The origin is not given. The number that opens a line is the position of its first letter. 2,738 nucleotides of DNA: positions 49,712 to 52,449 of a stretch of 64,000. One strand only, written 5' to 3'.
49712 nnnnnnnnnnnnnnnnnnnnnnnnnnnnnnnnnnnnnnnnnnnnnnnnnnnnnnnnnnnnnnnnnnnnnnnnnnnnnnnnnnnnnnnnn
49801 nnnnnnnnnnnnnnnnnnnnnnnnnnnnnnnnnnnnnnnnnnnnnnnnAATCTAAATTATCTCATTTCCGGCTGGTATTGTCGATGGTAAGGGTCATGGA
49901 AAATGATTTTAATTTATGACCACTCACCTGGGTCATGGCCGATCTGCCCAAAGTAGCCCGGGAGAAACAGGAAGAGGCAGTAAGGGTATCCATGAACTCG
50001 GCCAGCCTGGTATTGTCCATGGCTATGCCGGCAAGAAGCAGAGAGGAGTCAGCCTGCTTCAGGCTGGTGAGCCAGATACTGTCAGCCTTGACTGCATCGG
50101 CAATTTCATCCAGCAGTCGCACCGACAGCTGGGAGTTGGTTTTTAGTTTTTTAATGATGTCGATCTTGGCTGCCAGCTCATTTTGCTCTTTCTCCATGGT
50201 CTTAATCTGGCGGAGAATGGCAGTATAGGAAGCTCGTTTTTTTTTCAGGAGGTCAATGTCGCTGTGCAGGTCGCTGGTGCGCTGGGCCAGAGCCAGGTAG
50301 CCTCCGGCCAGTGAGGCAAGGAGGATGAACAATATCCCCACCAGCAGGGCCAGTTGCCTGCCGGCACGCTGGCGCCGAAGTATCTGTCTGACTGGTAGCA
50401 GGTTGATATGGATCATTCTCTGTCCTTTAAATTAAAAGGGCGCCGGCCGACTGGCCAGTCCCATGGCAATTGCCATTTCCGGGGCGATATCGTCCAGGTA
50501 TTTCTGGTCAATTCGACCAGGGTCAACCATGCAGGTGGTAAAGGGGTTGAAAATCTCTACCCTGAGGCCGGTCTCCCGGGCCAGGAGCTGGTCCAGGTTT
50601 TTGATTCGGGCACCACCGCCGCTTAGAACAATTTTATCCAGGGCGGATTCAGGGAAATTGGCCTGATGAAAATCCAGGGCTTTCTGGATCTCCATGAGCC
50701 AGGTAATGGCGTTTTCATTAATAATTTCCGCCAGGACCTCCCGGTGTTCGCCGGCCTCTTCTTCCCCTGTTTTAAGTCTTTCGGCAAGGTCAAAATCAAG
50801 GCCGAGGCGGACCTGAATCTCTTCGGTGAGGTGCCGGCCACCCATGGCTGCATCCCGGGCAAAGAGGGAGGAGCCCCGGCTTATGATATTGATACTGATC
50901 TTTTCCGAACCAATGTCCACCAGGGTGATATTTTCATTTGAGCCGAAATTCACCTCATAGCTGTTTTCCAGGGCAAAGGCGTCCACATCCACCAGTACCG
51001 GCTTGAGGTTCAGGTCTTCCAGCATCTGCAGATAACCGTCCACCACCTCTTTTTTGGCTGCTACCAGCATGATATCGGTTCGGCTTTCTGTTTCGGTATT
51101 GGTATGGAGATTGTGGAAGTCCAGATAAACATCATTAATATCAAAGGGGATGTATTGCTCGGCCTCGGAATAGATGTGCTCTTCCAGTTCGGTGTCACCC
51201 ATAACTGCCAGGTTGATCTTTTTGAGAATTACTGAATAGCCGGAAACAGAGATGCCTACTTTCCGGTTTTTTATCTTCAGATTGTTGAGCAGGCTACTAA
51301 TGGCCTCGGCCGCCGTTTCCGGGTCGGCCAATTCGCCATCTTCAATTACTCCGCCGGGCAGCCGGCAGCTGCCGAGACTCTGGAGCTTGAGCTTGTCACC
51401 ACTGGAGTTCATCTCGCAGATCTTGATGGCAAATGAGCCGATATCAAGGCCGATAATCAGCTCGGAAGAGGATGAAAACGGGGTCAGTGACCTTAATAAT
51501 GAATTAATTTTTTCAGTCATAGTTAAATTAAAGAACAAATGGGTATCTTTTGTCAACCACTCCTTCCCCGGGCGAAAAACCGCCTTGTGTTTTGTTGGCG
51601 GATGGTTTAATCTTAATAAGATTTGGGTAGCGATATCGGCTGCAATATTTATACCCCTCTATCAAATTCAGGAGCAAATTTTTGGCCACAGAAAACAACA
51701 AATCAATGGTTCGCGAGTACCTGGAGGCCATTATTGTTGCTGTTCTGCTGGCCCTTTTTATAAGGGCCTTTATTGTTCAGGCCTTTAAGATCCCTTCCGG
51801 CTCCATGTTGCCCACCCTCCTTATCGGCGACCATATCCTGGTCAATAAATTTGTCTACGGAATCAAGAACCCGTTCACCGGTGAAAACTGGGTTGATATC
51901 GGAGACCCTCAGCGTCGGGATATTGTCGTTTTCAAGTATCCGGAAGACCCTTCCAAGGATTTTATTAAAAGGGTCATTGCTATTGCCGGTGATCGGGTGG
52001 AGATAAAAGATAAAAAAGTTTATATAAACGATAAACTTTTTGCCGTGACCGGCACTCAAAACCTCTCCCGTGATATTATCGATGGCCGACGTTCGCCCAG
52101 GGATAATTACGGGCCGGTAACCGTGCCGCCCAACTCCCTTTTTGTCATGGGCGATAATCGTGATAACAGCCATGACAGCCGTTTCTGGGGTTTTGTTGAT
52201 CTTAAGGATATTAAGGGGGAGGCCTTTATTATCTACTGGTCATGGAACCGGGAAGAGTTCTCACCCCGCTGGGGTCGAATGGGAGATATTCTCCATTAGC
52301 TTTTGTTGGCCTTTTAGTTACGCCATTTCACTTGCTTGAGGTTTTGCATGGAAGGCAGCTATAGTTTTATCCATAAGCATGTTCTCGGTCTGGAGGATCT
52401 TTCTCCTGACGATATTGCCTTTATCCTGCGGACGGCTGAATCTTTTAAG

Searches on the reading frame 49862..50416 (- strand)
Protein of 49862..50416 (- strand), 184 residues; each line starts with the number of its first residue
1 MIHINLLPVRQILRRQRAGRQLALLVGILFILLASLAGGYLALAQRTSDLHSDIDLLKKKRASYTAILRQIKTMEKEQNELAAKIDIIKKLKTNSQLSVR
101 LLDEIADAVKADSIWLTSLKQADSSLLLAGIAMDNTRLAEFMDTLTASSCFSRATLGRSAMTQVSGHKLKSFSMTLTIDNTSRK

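Call 3: search_protein_families(library=pfam, proteins=[window:49862-50416:-], max_evalue=0.1)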
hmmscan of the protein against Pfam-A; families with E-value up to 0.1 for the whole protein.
window:49862-50416:- (184 aa): 7 families
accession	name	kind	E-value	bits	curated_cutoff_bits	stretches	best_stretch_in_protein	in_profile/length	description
PF05137.18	PilN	-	2.2e-16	60.1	22.8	1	100-178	1-78/78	Fimbrial assembly protein (PilN)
PF01594.21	AI-2E_transport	-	0.0088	15.7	34.3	1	5-88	34-111/327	AI-2E family transporter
PF18595.6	Nuf2_DHR10-like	-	0.017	15.6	28.4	1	68-109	8-49/117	Nuf2, DHR10-like domain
PF10046.14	BLOC1_2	-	0.018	15.8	33.4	1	39-83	35-79/96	Biogenesis of lysosome-related organelles complex-1 subunit 2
PF17675.6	APG6_N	-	0.031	15.1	45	1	49-107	13-71/132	Apg6 coiled-coil region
PF06391.18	MAT1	-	0.052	13.9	25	1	44-112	89-156/201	CDK-activating kinase assembly factor MAT1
PF25764.1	KIF21A_4th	-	0.053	13.6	33.1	1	44-94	103-153/183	KIF21A-like domain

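Call 4: search_protein_families(library=ncbifam, proteins=[window:49862-50416:-], max_evalue=0.1)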
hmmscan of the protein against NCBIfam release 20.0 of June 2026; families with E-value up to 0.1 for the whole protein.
window:49862-50416:- (184 aa): 3 families
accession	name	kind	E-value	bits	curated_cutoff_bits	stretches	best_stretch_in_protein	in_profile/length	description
NF045709.1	Amuc_1101_fam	equivalog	3.2e-09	36.2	650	1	2-121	355-473/608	Amuc_1101 family PilM-like pilus complex protein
NF040576.1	T2SS_GspM_XpsM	equivalog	0.007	16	60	1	22-113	3-96/180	type II secretion system protein GspM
NF011272.0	PRK14679.1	equivalog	0.054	13.7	168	1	14-91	10-83/129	hypothetical protein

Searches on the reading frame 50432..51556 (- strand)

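Call 3: search_protein_families(library=pfam, proteins=[window:50432-51556:-], max_evalue=0.1)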
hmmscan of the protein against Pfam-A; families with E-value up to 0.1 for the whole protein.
window:50432-51556:- (374 aa): 6 families
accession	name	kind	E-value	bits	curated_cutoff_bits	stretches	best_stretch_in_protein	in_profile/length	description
PF11104.14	PilM_2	-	2.1e-73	247.6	27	1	36-370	1-338/340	Type IV pilus assembly protein PilM;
PF14450.12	FtsA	-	5.4e-13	49.8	31.8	1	212-340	2-123/127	Cell division protein FtsA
PF06723.19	MreB_Mbl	-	2.1e-08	33.8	27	1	276-345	243-313/327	MreB/Mbl protein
PF17254.7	DUF5321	-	0.015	15.2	27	1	215-285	56-128/160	Family of unknown function (DUF5321)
PF02782.22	FGGY_C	-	0.018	15.2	27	1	302-338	146-182/198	FGGY family of carbohydrate kinases, C-terminal domain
PF08841.16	DDR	-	0.085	12.3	24.6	0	204-262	129-188/328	Diol dehydratase reactivase ATPase-like domain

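Call 4: search_protein_families(library=ncbifam, proteins=[window:50432-51556:-], max_evalue=0.1)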
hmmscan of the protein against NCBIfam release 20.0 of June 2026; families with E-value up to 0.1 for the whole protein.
window:50432-51556:- (374 aa): 9 families
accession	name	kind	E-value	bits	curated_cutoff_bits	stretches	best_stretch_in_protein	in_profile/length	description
TIGR01175.1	pilM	subfamily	2.3e-73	247.2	133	1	33-370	4-346/348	type IV pilus assembly protein PilM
NF045709.1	Amuc_1101_fam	equivalog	2.6e-42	145.5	650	1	31-370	4-348/608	Amuc_1101 family PilM-like pilus complex protein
TIGR01174.1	ftsA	equivalog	1.2e-12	47.6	175.85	2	162-263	150-251/371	cell division protein FtsA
NF011660.0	PRK15080.1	equivalog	3.5e-10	39.6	182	1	209-346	142-266/277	ethanolamine utilization protein EutJ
TIGR02529.1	EutJ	subfamily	5.8e-09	35.8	152.1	1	208-346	108-233/239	ethanolamine utilization protein EutJ family protein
NF010539.0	PRK13927.1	subfamily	3.4e-08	32.8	293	1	277-344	251-319/339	rod shape-determining protein MreB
TIGR00904.1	mreB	subfamily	5.3e-06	25.7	365.75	1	276-343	250-319/334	MreB/Mrl family cell shape determining protein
NF010540.1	PRK13929.1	exception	0.0042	16.2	515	0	212-249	154-191/334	rod-share determining protein MreBH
NF040964.1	MamK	subfamily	0.016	14.2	400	0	289-327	253-291/335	MamK family actin-like protein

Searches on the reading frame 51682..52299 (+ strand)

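Call 70: search_protein_families(library=pfam, proteins=[window:51682-52299:+], max_evalue=0.00001)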
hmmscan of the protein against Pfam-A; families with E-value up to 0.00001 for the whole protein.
window:51682-52299:+ (205 aa): 1 family
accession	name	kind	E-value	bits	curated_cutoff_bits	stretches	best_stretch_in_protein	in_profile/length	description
PF10502.14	Peptidase_S26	-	4.1e-54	183.5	22.9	1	11-186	2-168/168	Signal peptidase, peptidase S26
